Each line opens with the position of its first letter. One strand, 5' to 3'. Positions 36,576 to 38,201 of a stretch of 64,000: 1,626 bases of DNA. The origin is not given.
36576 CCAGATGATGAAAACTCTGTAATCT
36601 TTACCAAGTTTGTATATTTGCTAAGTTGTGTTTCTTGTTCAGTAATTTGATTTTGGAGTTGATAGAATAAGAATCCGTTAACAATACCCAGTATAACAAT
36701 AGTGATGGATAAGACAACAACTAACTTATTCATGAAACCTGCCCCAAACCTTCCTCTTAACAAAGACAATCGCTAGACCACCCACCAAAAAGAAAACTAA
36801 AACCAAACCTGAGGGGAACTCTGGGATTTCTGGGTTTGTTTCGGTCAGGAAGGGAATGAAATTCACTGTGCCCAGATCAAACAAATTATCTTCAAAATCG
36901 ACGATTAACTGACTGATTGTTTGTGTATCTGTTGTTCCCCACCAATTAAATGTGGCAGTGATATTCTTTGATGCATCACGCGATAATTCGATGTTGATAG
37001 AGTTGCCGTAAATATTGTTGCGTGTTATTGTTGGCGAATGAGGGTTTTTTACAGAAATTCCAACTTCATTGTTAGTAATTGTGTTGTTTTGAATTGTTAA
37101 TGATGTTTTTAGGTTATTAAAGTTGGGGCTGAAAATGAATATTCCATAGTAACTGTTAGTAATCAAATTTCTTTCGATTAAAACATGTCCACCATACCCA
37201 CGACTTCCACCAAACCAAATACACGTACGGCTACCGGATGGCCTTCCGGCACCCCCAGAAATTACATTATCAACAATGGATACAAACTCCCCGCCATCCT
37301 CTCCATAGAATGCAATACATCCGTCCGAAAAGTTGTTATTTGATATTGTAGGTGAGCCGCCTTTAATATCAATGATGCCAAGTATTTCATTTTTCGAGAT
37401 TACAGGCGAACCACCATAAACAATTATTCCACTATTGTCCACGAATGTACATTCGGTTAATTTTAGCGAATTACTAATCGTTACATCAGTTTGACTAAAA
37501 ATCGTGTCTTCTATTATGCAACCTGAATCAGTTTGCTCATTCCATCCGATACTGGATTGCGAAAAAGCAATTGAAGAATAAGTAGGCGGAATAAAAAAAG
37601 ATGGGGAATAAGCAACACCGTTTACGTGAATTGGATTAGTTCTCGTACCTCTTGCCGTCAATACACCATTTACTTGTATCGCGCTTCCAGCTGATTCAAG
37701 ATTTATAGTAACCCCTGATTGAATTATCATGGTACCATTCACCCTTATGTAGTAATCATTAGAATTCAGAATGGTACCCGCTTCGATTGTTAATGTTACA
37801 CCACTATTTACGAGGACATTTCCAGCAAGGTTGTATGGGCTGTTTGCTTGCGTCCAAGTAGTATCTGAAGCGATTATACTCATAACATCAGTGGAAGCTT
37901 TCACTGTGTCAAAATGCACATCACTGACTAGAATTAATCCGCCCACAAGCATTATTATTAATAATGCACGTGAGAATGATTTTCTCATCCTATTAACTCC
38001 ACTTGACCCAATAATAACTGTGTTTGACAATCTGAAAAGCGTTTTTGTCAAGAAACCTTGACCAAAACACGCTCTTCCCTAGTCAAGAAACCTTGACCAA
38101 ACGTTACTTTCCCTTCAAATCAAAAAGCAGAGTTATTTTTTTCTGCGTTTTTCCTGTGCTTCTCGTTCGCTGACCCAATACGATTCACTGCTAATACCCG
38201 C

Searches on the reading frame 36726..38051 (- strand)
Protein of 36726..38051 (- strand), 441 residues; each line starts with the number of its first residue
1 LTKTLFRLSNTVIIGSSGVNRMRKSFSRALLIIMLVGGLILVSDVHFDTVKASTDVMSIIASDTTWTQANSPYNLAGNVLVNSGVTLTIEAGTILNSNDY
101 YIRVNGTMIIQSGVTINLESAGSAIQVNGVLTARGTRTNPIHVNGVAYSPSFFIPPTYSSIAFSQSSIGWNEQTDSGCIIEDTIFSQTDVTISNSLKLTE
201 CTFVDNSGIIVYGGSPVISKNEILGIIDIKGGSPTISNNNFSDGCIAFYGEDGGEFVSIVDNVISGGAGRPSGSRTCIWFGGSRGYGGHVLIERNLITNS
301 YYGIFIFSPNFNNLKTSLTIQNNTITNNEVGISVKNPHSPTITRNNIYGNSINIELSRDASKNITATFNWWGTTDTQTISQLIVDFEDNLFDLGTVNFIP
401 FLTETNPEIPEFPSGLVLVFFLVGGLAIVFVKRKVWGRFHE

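Call 92: search_protein_families(library=pfam, proteins=[window:36726-38051:-], max_evalue=0.001)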
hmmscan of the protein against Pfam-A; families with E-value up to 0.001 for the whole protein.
window:36726-38051:- (441 aa): 2 families
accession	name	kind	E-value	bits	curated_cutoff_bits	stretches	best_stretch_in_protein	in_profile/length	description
PF13229.12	Beta_helix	-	3e-09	37.2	25.9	1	259-365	13-104/158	Right handed beta helix region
PF05048.19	NosD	-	0.00039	20.4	23.6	1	290-360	71-182/212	Periplasmic copper-binding protein (NosD)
